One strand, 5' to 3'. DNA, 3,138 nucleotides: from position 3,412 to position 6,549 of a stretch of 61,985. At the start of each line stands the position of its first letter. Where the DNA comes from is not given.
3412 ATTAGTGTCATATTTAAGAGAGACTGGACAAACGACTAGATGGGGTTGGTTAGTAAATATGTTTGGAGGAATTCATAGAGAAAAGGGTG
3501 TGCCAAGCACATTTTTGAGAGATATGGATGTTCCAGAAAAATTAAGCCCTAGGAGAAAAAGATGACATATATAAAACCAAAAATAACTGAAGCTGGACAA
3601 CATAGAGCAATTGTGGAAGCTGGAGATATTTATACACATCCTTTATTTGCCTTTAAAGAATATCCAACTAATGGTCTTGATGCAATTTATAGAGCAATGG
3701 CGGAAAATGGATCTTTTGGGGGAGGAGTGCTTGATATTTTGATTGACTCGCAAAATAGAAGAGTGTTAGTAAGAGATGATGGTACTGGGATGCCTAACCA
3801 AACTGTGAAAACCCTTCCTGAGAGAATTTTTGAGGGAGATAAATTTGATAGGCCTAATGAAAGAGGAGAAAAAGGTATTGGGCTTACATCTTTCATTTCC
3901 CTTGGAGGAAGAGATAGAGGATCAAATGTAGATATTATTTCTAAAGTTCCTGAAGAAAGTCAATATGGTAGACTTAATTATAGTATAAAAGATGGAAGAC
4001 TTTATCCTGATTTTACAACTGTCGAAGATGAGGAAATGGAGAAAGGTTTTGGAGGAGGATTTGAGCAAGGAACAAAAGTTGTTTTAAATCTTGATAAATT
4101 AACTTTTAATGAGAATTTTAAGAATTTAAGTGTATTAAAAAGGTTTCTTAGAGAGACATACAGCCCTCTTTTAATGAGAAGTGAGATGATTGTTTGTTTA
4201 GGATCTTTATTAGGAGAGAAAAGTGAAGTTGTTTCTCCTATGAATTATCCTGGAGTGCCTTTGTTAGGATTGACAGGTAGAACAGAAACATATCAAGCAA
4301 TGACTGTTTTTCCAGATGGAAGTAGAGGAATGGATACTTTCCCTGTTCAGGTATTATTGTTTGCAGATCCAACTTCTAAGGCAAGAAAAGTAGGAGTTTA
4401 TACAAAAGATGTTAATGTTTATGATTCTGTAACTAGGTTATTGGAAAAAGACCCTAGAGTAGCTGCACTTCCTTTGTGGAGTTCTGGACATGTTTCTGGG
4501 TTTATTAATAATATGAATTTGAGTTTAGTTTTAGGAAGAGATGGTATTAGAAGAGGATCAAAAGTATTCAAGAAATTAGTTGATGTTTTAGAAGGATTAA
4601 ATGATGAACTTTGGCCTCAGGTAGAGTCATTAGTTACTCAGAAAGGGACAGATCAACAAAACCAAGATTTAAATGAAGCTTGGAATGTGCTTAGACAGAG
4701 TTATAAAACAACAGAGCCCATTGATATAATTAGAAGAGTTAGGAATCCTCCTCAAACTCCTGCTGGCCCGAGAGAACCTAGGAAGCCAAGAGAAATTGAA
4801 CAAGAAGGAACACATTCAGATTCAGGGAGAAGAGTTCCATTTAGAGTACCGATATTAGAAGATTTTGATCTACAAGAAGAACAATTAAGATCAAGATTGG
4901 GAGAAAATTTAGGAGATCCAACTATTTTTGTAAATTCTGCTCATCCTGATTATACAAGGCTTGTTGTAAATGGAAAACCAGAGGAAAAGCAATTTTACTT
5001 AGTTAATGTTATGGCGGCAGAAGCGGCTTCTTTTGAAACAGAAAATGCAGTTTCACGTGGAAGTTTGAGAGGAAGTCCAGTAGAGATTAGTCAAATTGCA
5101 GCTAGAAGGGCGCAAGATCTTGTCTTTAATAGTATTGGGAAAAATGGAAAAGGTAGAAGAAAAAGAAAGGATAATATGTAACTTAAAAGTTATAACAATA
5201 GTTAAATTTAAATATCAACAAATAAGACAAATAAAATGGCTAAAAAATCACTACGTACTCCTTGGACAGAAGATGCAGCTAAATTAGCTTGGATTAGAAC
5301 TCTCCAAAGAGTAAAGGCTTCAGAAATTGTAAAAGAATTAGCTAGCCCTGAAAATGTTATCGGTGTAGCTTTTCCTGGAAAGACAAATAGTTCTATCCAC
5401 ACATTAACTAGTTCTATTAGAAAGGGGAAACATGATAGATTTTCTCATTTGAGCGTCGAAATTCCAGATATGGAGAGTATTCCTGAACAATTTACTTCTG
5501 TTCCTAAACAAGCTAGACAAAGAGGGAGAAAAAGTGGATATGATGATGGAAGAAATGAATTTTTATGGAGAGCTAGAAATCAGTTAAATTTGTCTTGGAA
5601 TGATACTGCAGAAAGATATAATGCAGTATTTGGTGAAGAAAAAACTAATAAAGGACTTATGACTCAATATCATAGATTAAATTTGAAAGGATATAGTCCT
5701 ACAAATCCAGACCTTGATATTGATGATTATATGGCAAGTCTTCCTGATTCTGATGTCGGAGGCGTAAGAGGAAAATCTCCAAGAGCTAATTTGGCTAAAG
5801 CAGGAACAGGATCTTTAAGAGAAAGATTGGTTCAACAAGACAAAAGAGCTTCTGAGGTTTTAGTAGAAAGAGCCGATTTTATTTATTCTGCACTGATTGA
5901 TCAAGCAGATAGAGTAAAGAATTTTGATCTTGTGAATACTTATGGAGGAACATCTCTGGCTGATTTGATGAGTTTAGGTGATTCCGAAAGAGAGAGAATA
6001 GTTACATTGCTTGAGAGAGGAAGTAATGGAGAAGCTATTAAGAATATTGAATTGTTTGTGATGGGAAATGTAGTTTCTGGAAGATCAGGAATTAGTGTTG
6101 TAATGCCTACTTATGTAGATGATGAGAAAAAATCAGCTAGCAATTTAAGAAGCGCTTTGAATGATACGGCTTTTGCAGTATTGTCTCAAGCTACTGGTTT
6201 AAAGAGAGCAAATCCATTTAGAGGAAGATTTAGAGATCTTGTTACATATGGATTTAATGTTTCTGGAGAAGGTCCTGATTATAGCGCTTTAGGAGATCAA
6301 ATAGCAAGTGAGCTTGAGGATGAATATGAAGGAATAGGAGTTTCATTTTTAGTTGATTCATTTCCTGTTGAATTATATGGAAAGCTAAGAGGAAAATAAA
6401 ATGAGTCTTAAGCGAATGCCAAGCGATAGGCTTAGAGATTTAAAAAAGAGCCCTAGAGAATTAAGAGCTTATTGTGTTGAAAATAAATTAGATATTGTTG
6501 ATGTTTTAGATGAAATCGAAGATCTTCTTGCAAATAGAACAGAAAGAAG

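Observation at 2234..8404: Five-gene orphan cluster built around a MORC-like GHKL ATPase, with HTH, Myb-like and degenerate methyltransferase-like partners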

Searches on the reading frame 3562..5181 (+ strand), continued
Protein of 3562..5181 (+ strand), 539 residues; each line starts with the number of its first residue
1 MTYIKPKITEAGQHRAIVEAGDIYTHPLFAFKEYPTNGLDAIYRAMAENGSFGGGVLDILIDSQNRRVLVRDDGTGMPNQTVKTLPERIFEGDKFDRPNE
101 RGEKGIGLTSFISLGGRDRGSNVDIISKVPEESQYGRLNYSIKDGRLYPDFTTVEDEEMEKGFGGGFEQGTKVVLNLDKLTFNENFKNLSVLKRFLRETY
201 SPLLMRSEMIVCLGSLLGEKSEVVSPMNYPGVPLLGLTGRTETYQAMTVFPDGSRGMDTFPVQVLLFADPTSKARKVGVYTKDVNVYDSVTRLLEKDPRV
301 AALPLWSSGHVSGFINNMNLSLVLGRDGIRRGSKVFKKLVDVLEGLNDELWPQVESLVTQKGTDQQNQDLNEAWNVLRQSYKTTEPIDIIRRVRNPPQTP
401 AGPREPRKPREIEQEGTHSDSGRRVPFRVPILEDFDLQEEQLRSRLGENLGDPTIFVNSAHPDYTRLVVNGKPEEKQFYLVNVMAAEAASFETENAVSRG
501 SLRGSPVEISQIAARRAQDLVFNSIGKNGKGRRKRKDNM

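Call 78: fold_search(model_id=the predicted structure, library=viral)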
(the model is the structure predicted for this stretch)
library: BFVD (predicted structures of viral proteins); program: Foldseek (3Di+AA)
matches with E <= 10: 725; with E <= 0.001: 80
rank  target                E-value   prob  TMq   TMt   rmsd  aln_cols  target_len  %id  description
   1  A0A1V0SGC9            4.8e-15  1.00  0.44  0.35  22.8       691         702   10  Uncharacterized protein [Hokovirus HKV1]
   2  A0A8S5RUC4            1.2e-13  1.00  0.36  0.33   9.8       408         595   14  (no name in the UniProt tables at hand)
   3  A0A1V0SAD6            8.4e-13  1.00  0.40  0.32  20.4       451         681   14  Heat shock protein 83 kDa [Catovirus CTV1]
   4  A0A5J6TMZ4            9.3e-13  1.00  0.43  0.33  10.9       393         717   14  (no name in the UniProt tables at hand)
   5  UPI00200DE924         1.4e-12  1.00  0.43  0.37   9.5       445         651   12  (no name look-up for this kind of identifier)
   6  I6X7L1                2.9e-12  1.00  0.44  0.32   7.6       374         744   13  RIIa protector from prophage-induced early lysis [Aeromonas phage CC2]
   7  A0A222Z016            3.6e-12  1.00  0.41  0.37   8.3       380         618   15  RIIA lysis inhibitor [Salmonella phage ST11]
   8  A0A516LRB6            4.0e-12  1.00  0.44  0.32   9.0       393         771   12  (no name in the UniProt tables at hand)
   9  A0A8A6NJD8            5.5e-12  1.00  0.43  0.32   8.0       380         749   14  RIIA protector from prophage-induced early lysis [Enterobacter phage PF-CE2]
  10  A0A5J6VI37            7.6e-12  1.00  0.37  0.20   8.8       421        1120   13  DNA topoisomerase 2 [Megaviridae environmental sample]
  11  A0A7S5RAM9            8.0e-12  1.00  0.39  0.35  10.8       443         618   15  (no name in the UniProt tables at hand)
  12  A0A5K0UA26            9.9e-12  1.00  0.42  0.31  23.4       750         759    9  Uncharacterized protein [Yasminevirus sp. GU-2018]
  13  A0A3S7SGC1            1.2e-11  1.00  0.41  0.27   6.4       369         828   15  (no name in the UniProt tables at hand)
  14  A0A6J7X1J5            1.4e-11  1.00  0.45  0.34   6.2       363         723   14  HATPase_c domain containing protein [uncultured Caudovirales phage]
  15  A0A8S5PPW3            1.4e-11  1.00  0.41  0.46   7.0       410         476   13  DNA topoisomerase (ATP-hydrolyzing) [Myoviridae sp. ctwwN25]
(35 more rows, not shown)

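Call 84: find_encoding_contigs(protein=P0050, flank=8000, max_places=2)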
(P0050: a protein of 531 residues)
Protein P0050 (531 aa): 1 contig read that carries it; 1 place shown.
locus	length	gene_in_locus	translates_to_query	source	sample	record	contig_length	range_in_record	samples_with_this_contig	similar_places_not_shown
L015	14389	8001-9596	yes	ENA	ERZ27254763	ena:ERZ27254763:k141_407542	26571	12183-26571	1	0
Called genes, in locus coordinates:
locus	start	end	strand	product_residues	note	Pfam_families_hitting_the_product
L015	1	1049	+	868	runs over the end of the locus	-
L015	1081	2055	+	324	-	-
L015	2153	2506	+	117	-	PF00828:Ribosomal_L27A (weak)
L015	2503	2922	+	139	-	PF00572:Ribosomal_L13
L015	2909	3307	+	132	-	PF00380:Ribosomal_S9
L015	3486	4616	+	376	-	-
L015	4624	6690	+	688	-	-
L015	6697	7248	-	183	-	-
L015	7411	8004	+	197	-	-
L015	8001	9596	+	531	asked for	PF02518:HATPase_c (weak), PF13589:HATPase_c_3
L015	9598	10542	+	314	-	-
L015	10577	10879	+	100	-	PF13240:Zn_Ribbon_1 (weak)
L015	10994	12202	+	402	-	PF00196:GerE (faint), PF04545:Sigma70_r4, PF03118:RNA_pol_A_CTD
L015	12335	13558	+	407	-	PF08378:NERD (faint), PF01381:HTH_3 (faint), PF12844:HTH_19 (faint)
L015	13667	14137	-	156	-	-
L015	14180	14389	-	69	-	?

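Call 85: find_encoding_contigs(protein=P0060, flank=8000, max_places=2)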
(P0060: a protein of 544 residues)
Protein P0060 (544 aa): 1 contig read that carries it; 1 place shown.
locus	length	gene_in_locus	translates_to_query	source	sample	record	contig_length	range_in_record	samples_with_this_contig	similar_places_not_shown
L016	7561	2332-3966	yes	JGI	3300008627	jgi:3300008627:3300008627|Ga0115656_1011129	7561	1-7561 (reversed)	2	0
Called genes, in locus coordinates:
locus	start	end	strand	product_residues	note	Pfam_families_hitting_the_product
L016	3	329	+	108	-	?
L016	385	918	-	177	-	PF13238:AAA_18, PF13671:AAA_33 (faint), PF20720:nSTAND3 (faint), PF13207:AAA_17 (faint)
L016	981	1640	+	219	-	-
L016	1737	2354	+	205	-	PF01381:HTH_3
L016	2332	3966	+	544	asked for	-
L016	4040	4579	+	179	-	-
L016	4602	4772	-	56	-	PF27353:MJ0401 (weak), PF09723:Zn_ribbon_8 (weak)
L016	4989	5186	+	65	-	-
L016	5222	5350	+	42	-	-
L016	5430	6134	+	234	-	PF00588:SpoU_methylase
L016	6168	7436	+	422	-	PF03448:MgtE_N, PF00571:CBS (weak), PF01769:MgtE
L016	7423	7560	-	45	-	?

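Call 86: find_encoding_contigs(protein=P0068, flank=8000, max_places=2)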
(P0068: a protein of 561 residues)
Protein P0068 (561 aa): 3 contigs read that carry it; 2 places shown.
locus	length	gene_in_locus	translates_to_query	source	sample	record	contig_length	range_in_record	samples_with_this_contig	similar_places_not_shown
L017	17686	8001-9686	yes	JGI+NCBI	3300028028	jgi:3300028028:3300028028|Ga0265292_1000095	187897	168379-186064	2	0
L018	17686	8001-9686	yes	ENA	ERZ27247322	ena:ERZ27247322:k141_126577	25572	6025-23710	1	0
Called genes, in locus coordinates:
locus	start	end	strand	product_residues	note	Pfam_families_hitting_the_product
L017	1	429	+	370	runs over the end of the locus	PF00962:A_deaminase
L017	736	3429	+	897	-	PF00690:Cation_ATPase_N, PF00122:E1-E2_ATPase, PF00702:Hydrolase, PF13246:Cation_ATPase, PF08282:Hydrolase_3 (faint), PF00689:Cation_ATPase_C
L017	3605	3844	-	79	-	-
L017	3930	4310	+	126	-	-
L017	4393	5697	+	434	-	-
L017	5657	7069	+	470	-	-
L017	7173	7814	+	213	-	-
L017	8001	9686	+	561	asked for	-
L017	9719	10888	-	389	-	-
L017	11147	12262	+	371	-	PF17125:Methyltr_RsmF_N, PF01728:FtsJ (faint), PF01189:Methyltr_RsmB-F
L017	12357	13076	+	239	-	-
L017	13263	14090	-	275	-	-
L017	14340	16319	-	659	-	PF01261:AP_endonuc_2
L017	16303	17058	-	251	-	-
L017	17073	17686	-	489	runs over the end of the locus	-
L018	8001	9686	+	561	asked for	-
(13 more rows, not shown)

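Call 100: find_related_loci(query=A2, collection=viral_contigs, flank=8000)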
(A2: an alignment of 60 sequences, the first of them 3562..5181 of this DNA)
Query A2 (539 aa) in viral_contigs; peptide patterns used: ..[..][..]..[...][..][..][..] (x = any residue, [..] = any of these).
31 stretches matched a pattern, but none encodes a relative of the query by tblastn (E <= 1e-3).

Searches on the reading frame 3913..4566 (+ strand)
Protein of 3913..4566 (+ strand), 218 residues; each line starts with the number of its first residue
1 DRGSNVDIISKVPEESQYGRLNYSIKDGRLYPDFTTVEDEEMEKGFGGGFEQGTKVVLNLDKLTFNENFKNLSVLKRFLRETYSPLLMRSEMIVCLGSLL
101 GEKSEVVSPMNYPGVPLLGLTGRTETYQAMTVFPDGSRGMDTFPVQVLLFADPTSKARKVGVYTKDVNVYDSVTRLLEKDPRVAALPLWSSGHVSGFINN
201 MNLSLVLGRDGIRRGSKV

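Call 114: search_solved_structures(query=A12, max_evalue=10, show_alignments=2)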
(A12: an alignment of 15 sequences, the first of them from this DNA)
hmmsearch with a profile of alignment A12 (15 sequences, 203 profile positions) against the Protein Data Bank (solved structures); distinct sequences matched with E-value up to 10: 6.
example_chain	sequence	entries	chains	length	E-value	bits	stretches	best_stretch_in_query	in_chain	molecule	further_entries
9q73_A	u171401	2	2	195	0.06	16.1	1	37-77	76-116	Eukaryotic translation initiation factor 4E type 5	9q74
9q72_A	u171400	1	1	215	0.073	15.9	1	37-77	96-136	Eukaryotic translation initiation factor 4E type 5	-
4wia_A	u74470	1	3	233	0.14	14.9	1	33-164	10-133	Putative flagella-related protein H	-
7myv_A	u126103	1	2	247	0.35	13.7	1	13-80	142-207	Phosphomannomutase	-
7dey_A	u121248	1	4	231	0.38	13.5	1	62-100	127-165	RNase III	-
7k7t_A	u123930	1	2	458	0.42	13.4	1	57-119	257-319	Isoform 3 of MORC family CW-type zinc finger protein 4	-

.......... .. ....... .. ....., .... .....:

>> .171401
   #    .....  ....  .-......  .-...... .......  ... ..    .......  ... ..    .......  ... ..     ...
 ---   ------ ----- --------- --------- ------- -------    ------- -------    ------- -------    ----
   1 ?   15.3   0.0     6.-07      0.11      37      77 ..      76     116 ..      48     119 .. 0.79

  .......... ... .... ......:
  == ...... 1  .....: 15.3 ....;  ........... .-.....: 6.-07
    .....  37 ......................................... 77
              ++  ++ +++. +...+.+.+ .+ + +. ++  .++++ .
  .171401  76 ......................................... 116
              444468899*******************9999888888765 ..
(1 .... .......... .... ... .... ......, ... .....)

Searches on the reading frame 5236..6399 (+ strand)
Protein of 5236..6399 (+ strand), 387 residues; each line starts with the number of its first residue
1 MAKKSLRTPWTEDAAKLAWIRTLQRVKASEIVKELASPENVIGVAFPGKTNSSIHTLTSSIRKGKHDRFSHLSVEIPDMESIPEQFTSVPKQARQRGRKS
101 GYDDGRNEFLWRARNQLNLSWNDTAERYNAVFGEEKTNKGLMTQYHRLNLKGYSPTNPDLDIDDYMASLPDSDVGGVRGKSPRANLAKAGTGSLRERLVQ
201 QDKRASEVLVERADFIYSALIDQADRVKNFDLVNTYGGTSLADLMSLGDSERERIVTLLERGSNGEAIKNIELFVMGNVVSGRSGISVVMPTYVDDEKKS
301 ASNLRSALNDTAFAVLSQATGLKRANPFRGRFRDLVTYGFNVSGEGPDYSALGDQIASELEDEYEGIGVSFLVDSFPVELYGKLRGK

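Call 3: search_protein_families(library=pfam, proteins=[window:5236-6399:+], max_evalue=1)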
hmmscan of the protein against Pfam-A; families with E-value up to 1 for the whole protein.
window:5236-6399:+ (387 aa): 0 families

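Call 4: search_protein_families(library=padloc, proteins=[window:5236-6399:+], max_evalue=1)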
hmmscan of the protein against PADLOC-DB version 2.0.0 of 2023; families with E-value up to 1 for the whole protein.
window:5236-6399:+ (387 aa): 0 families

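Call 5: search_protein_families(library=phrogs, proteins=[window:5236-6399:+], max_evalue=1)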
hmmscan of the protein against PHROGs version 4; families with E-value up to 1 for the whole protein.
window:5236-6399:+ (387 aa): 0 families

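Call 6: search_protein_families(library=ncbifam, proteins=[window:5236-6399:+], max_evalue=1)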
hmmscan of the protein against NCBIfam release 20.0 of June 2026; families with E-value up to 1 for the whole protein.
window:5236-6399:+ (387 aa): 0 families

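Call 58: search_solved_structures(query=A6, max_evalue=10, show_alignments=2)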
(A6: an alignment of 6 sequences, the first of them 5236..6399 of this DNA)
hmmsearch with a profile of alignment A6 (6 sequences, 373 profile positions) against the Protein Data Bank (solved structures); distinct sequences matched with E-value up to 10: 2.
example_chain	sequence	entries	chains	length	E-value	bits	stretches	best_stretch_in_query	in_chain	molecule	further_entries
2ftc_A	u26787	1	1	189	0.49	12.8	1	84-131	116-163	Mitochondrial ribosomal protein L1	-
8oin_Bj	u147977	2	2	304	0.88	12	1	85-131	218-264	39S ribosomal protein L1, mitochondrial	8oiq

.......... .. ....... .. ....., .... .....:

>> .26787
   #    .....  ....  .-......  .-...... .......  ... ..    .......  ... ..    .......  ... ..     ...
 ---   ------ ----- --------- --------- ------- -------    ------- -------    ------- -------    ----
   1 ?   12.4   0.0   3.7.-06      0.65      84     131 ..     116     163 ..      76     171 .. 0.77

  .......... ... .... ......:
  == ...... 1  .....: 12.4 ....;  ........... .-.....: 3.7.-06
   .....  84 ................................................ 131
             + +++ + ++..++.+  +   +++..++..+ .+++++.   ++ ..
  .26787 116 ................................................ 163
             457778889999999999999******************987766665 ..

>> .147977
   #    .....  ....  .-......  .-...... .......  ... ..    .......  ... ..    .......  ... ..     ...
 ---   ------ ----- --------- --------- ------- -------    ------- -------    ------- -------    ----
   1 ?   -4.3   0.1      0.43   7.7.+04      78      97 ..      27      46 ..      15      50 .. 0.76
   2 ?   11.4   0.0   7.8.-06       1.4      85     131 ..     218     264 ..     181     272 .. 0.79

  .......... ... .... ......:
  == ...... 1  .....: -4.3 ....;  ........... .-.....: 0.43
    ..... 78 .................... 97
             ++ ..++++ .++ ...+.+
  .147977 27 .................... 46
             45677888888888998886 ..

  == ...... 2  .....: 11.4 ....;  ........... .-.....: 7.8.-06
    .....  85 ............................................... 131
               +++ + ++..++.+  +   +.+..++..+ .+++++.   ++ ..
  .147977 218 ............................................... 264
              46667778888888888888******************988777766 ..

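Call 93: search_protein_families(library=pfam, alignment_id=A6, max_evalue=1)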
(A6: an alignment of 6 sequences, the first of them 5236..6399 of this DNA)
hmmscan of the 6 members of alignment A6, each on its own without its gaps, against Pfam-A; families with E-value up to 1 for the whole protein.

A. member 1, window:5236-6399:+ (387 aa): 0 families

B. families by the number of members that match (of 6 scanned): 4 families
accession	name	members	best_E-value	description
PF24625.1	DUF7626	2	1.1e-05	Domain of unknown function (DUF7626)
PF04218.19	CENP-B_N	1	0.0056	CENP-B N-terminal DNA-binding domain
PF08472.16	S6PP_C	1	0.03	Sucrose-6-phosphate phosphohydrolase C-terminal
PF13565.12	HTH_32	1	0.16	Homeodomain-like domain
